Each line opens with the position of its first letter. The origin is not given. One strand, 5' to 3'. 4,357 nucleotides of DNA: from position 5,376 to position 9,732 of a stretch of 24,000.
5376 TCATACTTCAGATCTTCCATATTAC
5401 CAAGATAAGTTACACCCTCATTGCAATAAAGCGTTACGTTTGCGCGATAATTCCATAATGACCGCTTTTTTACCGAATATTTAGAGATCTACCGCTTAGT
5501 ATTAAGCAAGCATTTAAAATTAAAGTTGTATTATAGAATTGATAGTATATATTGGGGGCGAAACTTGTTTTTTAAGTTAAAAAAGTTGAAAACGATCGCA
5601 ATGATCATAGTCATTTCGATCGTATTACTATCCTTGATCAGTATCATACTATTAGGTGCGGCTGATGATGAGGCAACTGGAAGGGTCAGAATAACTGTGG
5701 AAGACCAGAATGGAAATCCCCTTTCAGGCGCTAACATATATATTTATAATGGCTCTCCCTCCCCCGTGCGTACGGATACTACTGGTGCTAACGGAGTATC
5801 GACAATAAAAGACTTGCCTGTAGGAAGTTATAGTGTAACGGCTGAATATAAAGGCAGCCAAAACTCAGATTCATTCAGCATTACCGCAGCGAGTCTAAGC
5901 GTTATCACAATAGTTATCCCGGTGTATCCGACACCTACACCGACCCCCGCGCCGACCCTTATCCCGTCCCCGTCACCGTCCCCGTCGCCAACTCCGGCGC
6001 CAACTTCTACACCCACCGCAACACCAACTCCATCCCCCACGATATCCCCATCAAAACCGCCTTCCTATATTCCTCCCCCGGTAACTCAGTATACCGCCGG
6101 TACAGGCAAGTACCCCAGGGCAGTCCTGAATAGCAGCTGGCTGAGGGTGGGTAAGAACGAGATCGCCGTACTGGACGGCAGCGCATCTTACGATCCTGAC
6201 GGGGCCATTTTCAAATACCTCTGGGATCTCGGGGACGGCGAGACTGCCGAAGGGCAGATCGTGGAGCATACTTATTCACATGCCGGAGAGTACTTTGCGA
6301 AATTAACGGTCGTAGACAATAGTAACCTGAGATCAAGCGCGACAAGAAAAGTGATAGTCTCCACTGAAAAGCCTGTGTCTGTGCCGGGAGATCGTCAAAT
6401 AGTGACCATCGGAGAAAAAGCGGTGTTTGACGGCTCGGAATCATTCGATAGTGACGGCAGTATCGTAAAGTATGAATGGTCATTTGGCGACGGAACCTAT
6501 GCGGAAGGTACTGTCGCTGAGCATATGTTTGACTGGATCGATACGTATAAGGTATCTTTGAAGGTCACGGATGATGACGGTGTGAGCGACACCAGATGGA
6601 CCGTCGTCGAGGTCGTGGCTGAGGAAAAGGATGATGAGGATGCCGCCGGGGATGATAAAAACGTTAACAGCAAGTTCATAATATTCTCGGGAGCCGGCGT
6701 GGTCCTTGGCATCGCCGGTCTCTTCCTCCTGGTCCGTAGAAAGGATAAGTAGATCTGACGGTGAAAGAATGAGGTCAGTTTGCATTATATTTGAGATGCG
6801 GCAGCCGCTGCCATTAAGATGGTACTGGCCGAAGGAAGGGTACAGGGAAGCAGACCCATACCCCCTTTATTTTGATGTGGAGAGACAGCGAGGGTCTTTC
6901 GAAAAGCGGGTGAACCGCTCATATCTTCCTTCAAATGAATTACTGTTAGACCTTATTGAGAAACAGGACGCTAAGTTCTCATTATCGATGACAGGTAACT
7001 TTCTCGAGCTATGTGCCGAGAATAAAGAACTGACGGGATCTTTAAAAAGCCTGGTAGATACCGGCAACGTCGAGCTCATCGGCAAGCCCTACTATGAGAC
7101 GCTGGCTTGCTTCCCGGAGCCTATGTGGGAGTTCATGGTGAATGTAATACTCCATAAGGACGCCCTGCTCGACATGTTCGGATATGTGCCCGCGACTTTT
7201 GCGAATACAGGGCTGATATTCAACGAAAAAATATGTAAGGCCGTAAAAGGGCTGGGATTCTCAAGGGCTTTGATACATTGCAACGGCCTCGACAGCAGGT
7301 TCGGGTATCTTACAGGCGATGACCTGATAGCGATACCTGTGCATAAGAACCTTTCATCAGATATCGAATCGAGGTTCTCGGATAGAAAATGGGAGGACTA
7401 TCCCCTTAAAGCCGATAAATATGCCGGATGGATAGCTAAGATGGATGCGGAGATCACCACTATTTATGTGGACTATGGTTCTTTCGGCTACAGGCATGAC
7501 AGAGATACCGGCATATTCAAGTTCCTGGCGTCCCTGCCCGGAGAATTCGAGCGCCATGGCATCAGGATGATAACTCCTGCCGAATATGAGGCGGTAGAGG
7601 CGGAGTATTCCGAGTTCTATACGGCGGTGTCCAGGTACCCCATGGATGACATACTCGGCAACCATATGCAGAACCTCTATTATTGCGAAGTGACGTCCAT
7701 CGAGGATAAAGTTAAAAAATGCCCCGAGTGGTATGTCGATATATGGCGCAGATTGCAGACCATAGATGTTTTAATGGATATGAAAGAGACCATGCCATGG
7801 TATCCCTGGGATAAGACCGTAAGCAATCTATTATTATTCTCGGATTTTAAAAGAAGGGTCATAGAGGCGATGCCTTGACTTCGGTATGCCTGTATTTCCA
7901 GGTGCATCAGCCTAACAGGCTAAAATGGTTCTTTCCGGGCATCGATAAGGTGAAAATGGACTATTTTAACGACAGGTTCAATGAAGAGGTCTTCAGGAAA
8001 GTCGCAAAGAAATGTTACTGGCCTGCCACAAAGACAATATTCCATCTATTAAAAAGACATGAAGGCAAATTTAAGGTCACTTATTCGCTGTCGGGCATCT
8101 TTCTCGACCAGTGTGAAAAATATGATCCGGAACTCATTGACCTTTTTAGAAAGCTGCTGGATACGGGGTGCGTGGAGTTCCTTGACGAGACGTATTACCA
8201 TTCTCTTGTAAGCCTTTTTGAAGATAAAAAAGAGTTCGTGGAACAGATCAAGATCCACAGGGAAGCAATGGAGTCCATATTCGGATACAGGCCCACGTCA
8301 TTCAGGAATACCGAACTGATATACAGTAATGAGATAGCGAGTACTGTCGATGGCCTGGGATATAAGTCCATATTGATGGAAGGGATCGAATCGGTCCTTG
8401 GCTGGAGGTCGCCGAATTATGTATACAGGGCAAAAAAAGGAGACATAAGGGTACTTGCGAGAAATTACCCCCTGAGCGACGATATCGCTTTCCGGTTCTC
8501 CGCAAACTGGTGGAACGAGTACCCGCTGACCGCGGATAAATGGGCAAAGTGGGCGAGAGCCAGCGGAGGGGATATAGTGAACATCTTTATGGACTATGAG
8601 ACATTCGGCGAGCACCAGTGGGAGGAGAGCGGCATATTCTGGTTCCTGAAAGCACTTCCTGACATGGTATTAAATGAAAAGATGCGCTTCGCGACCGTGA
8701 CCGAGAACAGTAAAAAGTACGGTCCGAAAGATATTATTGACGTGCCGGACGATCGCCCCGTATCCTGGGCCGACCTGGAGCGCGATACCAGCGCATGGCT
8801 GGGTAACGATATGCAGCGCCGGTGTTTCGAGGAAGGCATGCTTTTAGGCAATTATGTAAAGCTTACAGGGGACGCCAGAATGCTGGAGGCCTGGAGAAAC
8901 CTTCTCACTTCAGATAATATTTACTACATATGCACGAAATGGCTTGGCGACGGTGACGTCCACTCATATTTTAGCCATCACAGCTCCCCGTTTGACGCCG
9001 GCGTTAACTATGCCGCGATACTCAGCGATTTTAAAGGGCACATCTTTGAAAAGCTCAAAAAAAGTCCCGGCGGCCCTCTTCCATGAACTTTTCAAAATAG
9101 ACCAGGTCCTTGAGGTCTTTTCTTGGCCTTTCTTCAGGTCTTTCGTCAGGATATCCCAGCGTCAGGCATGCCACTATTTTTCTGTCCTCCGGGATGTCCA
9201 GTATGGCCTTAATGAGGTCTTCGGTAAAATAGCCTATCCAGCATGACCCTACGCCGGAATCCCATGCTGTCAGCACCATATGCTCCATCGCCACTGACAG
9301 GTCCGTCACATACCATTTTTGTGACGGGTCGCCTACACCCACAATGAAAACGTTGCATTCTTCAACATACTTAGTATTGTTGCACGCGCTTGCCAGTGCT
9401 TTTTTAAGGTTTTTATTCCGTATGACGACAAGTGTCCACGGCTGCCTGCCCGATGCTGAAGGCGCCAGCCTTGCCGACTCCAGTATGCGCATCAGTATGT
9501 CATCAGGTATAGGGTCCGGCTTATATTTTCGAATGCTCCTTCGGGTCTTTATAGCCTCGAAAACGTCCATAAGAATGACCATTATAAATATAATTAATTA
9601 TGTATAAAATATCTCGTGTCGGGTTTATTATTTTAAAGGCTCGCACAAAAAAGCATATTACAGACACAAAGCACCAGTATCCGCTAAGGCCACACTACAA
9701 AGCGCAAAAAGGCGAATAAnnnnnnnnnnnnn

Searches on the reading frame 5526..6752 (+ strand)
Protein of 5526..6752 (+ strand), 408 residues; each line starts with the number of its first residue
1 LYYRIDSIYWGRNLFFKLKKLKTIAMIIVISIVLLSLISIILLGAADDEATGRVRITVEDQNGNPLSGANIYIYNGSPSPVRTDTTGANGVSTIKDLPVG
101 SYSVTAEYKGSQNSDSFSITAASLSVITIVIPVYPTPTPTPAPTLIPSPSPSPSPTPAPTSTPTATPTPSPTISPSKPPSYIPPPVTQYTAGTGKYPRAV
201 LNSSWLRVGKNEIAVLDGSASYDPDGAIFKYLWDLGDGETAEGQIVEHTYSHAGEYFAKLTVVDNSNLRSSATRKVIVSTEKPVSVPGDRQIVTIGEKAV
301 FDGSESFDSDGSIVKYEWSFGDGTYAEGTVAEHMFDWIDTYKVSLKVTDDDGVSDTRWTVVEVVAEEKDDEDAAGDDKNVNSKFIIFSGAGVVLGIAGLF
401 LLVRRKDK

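Call 50: search_protein_families(library=pfam, proteins=[window:5526-6752:+], max_evalue=0.001)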
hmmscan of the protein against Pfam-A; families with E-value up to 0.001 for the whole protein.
window:5526-6752:+ (408 aa): 8 families
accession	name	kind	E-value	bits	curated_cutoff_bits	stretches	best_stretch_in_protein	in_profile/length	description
PF18911.6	PKD_4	-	4.6e-39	132.8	27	2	281-357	2-79/85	PKD domain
PF00801.26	PKD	-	3.4e-22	78.7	23.5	2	220-273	23-76/80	PKD domain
PF22352.2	K319L-like_PKD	-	2.1e-14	53.7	27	2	213-278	13-84/84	K319L-like, PKD domain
PF13620.12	CarboxypepD_reg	-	1.2e-12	48.4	32.3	1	54-129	2-79/82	Carboxypeptidase regulatory-like domain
PF02369.22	Big_1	-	7.8e-08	32.8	34.9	1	45-114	12-87/93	Bacterial Ig-like domain (group 1)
PF17802.7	SpaA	-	3.6e-06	27.5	23.1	1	53-105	2-57/91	Prealbumin-like fold domain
PF16640.11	Big_3_5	-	3e-05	24.9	35.5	1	54-126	16-87/88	Bacterial Ig-like domain (group 3)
PF09134.16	Invasin_D3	-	4.8e-05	24.2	33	1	45-120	15-94/98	Invasin, domain 3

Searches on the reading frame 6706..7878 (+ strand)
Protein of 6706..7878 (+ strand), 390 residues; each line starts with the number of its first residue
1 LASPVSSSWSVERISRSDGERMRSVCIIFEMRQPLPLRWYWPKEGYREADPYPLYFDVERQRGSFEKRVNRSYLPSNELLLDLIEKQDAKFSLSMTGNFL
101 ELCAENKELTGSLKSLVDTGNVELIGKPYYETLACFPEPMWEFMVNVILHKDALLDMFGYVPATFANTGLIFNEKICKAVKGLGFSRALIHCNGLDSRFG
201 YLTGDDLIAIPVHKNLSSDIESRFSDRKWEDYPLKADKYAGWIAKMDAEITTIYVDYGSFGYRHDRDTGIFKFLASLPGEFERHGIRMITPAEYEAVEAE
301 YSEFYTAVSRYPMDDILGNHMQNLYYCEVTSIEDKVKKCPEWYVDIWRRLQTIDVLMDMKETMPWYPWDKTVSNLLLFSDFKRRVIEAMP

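Call 50: search_protein_families(library=pfam, proteins=[window:6706-7878:+], max_evalue=0.001)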
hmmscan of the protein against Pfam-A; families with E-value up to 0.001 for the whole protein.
window:6706-7878:+ (390 aa): 1 family
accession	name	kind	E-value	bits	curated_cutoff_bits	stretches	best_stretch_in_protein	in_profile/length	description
PF03065.20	Glyco_hydro_57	-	2.6e-39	135.7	21.2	1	27-296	2-280/291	Glycosyl hydrolase family 57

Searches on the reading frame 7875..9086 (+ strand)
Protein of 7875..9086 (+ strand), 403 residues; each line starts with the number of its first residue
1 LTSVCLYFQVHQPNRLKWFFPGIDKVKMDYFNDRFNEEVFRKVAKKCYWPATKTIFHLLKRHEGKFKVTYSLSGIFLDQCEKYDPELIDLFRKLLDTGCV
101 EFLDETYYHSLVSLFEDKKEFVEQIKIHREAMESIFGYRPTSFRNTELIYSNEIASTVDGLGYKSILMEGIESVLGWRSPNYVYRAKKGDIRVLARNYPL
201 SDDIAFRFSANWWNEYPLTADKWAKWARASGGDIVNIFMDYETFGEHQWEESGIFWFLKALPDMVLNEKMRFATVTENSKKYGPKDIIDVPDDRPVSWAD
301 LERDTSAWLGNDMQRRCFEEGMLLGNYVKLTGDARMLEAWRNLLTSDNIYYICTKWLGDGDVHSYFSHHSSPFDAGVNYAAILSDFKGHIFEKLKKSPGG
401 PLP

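Call 50: search_protein_families(library=pfam, proteins=[window:7875-9086:+], max_evalue=0.001)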
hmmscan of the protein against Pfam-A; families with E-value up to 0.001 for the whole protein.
window:7875-9086:+ (403 aa): 2 families
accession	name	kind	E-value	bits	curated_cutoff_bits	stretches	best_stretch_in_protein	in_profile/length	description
PF03065.20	Glyco_hydro_57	-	1.1e-83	281.3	21.2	1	6-291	2-291/291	Glycosyl hydrolase family 57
PF01522.26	Polysacc_deac_1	-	8.2e-05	23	23.1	1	51-164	20-122/124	Polysaccharide deacetylase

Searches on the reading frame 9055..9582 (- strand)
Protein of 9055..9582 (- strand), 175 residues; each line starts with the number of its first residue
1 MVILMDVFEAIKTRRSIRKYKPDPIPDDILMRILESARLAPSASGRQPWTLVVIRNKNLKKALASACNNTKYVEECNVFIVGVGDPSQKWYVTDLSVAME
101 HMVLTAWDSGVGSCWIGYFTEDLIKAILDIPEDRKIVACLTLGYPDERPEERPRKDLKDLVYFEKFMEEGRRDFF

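Call 50: search_protein_families(library=pfam, proteins=[window:9055-9582:-], max_evalue=0.001)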
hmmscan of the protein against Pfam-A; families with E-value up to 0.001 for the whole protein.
window:9055-9582:- (175 aa): 2 families
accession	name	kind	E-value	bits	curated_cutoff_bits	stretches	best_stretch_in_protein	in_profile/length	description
PF00881.29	Nitroreductase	-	9.7e-32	110.9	23.5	2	11-69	1-59/167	Nitroreductase family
PF14512.11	TM1586_NiRdase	-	1e-20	74.7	27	1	61-165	51-153/215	Putative TM nitroreductase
